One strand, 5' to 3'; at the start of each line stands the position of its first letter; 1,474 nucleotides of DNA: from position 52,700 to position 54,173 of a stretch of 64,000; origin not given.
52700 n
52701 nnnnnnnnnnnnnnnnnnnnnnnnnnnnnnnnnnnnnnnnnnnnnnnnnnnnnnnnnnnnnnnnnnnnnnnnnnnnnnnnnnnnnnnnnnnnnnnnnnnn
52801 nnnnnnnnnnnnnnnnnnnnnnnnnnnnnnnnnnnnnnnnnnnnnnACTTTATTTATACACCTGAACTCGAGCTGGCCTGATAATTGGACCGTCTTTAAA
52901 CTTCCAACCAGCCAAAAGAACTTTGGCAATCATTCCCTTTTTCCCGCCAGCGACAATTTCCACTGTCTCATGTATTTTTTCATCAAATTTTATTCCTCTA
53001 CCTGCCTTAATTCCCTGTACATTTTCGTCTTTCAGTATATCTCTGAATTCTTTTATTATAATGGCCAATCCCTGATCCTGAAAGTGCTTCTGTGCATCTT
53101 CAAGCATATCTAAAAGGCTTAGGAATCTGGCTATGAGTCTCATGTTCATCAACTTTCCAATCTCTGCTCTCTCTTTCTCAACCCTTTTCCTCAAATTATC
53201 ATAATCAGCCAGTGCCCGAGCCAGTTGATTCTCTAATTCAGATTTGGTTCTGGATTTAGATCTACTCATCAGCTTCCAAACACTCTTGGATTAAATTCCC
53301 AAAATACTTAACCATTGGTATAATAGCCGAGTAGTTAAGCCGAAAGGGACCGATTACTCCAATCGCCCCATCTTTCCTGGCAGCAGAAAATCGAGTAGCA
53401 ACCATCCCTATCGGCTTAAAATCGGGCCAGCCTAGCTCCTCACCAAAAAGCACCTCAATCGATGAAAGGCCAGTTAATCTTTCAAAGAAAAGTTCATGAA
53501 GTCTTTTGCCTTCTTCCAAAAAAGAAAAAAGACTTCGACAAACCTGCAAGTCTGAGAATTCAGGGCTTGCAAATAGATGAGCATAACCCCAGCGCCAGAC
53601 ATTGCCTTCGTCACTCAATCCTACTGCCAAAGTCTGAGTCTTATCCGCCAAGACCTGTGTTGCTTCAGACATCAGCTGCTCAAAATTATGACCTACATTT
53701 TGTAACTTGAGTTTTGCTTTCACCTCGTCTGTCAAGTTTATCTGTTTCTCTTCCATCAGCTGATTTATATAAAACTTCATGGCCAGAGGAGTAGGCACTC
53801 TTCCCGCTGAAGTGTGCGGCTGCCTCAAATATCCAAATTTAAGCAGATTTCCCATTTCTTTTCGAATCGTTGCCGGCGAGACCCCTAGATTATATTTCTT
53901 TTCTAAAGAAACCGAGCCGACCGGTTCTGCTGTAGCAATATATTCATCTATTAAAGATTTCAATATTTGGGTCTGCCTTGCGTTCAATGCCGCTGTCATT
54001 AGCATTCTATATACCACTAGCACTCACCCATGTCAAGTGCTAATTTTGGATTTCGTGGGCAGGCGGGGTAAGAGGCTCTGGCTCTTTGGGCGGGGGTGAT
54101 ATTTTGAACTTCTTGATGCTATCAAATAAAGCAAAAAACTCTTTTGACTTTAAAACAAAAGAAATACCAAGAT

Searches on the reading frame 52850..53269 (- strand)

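Call 14: search_protein_families(library=pfam, proteins=[window:52850-53269:-], max_evalue=0.001)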
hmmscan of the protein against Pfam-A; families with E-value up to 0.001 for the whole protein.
window:52850-53269:- (139 aa): 1 family
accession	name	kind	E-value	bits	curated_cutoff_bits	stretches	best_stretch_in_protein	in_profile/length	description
PF01025.24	GrpE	-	1.3e-24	87.2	25.8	1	9-139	27-165/165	GrpE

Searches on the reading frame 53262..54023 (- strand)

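Call 14: search_protein_families(library=pfam, proteins=[window:53262-54023:-], max_evalue=0.001)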
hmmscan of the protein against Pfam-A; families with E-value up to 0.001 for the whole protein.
window:53262-54023:- (253 aa): 1 family
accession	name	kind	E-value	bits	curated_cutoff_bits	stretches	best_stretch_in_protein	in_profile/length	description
PF01628.27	HrcA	-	8.1e-19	68.9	22.2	1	85-235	77-215/215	HrcA protein C terminal domain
